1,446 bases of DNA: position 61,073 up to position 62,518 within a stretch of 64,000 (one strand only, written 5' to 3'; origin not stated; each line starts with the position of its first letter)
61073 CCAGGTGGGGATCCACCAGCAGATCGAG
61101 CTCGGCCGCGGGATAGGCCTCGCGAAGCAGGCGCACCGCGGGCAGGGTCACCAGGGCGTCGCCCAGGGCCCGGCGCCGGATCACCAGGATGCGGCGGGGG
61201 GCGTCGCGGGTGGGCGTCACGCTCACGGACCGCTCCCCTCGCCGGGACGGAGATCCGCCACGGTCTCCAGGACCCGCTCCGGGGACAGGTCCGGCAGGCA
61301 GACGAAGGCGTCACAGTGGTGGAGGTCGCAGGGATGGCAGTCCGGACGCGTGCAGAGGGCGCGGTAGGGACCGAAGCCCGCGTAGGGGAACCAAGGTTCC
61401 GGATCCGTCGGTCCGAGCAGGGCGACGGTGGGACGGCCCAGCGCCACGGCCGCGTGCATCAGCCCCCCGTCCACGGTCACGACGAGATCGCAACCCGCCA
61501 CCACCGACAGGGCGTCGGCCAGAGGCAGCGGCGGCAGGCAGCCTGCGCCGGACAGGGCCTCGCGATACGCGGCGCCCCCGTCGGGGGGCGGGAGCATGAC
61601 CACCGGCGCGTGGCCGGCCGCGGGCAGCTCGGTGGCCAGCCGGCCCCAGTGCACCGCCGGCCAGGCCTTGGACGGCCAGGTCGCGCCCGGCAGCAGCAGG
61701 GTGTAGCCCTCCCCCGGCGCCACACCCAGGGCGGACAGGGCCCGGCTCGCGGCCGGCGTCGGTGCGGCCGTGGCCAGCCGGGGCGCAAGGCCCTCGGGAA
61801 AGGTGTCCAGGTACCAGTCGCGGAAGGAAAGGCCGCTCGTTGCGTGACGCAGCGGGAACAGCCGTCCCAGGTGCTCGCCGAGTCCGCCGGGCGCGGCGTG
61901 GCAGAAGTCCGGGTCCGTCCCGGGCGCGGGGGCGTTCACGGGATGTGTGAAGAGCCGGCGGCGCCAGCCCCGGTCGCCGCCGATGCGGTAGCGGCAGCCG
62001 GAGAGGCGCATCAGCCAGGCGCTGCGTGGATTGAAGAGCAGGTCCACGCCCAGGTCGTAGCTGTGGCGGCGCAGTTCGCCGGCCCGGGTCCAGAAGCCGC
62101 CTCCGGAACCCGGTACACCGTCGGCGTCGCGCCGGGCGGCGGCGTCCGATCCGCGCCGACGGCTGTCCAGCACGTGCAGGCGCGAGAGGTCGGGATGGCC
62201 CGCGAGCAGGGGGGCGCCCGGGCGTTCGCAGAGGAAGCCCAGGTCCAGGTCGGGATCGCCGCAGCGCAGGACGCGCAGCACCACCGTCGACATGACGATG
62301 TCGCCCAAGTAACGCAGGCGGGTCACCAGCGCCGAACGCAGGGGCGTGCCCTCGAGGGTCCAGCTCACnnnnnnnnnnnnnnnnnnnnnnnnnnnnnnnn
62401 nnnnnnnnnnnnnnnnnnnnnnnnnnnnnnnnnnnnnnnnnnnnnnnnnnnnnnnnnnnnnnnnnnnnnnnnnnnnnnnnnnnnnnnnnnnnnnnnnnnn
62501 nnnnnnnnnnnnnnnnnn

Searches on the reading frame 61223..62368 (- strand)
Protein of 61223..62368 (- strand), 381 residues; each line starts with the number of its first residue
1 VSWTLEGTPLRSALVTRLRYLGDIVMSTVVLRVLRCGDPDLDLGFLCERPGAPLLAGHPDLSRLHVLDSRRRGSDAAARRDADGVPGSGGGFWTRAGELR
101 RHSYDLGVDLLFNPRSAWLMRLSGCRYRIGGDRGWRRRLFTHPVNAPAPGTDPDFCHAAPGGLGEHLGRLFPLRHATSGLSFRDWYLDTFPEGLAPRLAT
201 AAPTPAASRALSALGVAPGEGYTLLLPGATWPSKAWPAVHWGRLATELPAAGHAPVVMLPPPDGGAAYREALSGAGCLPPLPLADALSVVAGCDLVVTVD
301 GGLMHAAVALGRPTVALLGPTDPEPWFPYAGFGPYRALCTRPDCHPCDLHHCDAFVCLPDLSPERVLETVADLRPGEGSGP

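Call 48: search_protein_families(library=pfam, proteins=[window:61223-62368:-], max_evalue=0.001)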
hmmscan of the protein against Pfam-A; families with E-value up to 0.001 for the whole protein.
window:61223-62368:- (381 aa): 1 family
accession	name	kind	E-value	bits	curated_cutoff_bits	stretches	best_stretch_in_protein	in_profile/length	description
PF01075.23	Glyco_transf_9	-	1.9e-26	93.4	22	1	215-330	102-221/247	Glycosyltransferase family 9 (heptosyltransferase)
